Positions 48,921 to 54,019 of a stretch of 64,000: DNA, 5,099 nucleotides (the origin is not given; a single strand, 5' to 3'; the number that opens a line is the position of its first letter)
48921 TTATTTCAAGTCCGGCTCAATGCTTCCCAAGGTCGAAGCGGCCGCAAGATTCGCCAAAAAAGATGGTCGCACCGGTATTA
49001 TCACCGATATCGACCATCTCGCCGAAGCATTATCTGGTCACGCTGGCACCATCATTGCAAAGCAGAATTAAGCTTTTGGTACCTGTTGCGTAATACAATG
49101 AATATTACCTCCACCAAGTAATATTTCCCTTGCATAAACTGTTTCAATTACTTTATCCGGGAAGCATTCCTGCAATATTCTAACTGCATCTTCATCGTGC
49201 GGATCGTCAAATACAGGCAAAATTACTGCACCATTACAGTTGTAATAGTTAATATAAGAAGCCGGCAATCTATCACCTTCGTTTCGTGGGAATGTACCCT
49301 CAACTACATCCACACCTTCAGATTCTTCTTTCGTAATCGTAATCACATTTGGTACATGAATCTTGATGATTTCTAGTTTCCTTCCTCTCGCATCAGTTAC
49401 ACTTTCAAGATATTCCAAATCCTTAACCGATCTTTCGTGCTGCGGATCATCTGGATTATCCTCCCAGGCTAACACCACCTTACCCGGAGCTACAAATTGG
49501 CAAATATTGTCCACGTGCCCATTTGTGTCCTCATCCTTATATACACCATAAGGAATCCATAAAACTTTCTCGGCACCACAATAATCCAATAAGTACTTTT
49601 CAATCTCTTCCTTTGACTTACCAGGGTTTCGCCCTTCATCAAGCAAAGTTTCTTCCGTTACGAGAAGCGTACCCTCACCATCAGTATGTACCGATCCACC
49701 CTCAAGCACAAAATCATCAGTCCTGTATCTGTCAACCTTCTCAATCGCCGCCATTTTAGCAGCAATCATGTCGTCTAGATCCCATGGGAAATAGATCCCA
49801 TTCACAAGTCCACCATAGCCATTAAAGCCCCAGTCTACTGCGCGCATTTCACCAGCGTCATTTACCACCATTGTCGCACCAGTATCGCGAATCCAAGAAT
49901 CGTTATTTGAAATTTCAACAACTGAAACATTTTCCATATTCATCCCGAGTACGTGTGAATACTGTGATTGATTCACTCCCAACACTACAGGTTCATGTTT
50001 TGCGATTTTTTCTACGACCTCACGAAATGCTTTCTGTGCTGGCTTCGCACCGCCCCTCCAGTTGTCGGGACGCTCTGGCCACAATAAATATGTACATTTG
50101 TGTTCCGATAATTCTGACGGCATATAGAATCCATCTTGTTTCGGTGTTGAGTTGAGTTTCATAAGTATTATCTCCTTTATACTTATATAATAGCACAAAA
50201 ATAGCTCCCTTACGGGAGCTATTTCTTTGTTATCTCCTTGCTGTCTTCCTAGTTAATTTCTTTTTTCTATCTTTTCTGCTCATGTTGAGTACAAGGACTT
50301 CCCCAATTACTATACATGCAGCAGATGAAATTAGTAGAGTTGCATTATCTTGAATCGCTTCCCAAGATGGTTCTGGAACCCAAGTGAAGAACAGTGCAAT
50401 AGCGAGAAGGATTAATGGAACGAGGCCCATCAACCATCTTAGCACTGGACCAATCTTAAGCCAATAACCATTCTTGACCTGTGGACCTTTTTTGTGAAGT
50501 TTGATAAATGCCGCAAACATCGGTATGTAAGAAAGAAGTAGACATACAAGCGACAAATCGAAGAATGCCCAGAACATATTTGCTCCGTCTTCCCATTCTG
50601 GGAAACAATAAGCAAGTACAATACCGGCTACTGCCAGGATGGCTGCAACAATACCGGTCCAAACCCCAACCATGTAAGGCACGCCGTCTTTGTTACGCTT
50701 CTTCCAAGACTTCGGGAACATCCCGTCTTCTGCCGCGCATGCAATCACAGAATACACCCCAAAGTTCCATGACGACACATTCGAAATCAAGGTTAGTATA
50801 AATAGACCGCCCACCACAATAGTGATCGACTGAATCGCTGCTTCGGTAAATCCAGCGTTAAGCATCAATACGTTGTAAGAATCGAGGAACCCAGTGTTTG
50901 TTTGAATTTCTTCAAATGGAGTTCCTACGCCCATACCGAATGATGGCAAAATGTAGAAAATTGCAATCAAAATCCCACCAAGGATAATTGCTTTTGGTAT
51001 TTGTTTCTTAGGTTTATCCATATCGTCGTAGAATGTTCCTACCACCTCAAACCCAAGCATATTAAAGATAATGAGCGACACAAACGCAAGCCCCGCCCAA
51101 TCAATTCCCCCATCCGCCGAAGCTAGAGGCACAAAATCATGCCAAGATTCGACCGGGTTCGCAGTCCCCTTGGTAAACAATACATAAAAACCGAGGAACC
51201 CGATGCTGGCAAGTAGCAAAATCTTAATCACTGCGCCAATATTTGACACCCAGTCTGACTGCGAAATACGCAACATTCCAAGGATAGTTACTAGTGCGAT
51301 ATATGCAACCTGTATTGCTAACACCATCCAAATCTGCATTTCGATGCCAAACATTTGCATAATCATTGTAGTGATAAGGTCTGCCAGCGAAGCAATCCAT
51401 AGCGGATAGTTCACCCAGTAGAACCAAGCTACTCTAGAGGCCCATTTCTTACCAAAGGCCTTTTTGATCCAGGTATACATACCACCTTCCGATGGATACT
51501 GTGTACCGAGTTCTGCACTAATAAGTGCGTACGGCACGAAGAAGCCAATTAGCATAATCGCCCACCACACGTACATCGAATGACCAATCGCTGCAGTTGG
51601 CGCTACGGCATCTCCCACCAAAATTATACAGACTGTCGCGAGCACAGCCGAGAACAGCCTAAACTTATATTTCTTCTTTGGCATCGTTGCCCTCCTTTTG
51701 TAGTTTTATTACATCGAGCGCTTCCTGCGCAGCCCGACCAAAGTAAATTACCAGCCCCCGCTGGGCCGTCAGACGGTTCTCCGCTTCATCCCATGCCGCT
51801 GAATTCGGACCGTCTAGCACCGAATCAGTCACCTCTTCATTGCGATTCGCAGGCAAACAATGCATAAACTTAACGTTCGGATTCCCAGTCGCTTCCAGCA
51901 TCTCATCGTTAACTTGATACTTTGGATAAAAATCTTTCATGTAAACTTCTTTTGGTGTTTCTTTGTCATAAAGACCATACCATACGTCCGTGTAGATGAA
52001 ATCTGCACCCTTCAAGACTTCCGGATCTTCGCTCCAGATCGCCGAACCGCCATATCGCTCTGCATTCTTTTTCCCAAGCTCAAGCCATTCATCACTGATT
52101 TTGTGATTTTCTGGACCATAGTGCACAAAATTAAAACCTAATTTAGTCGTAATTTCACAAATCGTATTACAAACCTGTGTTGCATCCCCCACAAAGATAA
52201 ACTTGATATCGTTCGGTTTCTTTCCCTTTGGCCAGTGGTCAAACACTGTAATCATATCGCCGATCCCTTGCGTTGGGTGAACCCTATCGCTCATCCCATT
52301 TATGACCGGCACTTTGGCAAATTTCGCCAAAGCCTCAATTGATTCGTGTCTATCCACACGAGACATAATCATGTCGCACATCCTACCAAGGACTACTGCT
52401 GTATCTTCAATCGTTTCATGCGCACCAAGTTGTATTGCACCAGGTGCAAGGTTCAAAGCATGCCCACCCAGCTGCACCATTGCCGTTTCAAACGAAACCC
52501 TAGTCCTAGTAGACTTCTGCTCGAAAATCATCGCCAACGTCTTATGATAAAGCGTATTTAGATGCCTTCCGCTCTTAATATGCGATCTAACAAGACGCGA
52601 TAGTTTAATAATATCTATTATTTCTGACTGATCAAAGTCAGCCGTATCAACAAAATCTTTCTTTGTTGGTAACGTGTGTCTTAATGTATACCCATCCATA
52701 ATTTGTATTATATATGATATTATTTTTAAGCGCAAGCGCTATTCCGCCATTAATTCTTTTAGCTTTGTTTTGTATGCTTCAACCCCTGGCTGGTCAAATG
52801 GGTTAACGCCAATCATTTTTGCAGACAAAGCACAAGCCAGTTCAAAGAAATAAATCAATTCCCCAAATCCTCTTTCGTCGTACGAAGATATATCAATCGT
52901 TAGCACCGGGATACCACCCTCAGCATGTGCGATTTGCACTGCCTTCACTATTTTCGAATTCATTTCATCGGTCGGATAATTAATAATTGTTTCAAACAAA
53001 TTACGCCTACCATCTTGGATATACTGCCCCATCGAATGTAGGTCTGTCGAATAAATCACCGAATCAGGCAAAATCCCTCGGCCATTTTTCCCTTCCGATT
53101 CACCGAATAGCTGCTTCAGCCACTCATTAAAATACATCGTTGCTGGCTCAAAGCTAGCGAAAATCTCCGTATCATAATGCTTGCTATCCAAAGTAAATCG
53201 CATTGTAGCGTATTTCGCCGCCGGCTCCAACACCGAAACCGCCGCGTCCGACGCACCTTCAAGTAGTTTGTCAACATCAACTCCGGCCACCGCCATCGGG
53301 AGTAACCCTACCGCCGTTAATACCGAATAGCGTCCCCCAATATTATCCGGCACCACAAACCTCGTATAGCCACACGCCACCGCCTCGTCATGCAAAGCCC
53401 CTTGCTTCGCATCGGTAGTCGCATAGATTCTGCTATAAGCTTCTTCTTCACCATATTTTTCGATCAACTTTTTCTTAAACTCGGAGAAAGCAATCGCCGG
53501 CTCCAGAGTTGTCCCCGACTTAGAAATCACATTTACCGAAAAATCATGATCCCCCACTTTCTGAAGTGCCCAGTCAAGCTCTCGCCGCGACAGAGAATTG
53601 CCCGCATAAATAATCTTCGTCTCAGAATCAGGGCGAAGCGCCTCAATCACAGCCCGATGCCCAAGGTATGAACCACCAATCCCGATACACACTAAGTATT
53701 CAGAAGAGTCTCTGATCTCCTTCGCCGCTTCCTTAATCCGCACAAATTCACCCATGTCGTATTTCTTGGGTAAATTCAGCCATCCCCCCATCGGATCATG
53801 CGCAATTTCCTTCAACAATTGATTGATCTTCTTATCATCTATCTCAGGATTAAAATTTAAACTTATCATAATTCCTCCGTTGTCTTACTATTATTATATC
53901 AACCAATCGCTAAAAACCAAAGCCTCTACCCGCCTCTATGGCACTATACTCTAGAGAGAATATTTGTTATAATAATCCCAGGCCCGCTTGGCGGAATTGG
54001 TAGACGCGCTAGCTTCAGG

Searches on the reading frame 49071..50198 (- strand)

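Call 93: search_protein_families(library=pfam, proteins=[window:49071-50198:-], max_evalue=0.00001)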
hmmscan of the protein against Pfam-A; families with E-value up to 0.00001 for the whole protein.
window:49071-50198:- (376 aa): 1 family
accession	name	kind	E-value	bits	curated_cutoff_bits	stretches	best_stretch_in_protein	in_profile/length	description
PF04371.20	PAD_porph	-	3.9e-115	384.9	25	1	25-374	1-321/321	Porphyromonas-type peptidyl-arginine deiminase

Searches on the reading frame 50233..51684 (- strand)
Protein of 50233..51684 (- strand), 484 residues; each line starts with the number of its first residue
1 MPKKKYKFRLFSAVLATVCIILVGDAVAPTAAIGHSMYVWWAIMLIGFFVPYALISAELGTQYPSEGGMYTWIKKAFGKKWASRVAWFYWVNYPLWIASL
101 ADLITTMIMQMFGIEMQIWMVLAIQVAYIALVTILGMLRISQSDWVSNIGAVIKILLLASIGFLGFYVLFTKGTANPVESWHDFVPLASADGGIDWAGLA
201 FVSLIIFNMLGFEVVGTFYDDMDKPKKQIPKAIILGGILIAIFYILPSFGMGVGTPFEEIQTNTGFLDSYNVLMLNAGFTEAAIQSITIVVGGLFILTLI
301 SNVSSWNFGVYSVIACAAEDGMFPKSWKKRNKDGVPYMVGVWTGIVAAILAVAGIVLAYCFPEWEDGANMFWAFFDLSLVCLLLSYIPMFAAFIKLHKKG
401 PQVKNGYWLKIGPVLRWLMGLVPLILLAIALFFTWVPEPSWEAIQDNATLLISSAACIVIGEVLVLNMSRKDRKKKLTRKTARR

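Call 93: search_protein_families(library=pfam, proteins=[window:50233-51684:-], max_evalue=0.00001)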
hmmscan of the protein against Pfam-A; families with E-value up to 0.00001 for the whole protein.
window:50233-51684:- (484 aa): 2 families
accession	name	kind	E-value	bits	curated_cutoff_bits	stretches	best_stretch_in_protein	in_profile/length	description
PF13520.12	AA_permease_2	-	1.4e-48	166.3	27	1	10-447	3-416/427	Amino acid permease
PF00324.27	AA_permease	-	6.5e-23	81.6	24.6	1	30-455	23-449/470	Amino acid permease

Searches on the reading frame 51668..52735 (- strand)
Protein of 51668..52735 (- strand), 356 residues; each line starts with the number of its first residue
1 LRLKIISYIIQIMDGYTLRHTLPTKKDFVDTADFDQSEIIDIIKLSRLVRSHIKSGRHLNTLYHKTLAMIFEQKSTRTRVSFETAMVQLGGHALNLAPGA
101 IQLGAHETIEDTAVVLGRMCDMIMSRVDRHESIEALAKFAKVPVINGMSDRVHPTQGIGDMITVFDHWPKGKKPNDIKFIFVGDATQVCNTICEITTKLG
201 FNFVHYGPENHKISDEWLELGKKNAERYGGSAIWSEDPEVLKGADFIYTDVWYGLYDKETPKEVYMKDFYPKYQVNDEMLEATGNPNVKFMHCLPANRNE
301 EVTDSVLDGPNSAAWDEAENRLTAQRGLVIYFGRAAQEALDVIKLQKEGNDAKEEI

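Call 93: search_protein_families(library=pfam, proteins=[window:51668-52735:-], max_evalue=0.00001)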
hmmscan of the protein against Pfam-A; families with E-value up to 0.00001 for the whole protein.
window:51668-52735:- (356 aa): 2 families
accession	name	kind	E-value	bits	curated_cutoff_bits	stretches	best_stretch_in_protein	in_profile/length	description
PF02729.26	OTCace_N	-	3e-43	147.9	29.9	1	26-164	1-146/148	Aspartate/ornithine carbamoyltransferase, carbamoyl-P binding domain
PF00185.30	OTCace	-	1.1e-42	146.2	29.4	1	176-330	2-155/157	Aspartate/ornithine carbamoyltransferase, Asp/Orn binding domain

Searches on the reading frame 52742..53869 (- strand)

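Call 93: search_protein_families(library=pfam, proteins=[window:52742-53869:-], max_evalue=0.00001)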
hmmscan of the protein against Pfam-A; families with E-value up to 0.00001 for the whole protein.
window:52742-53869:- (376 aa): 1 family
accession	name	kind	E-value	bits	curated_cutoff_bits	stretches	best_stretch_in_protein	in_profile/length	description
PF00342.24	PGI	-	5.3e-20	71.9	22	1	57-262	97-309/486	Phosphoglucose isomerase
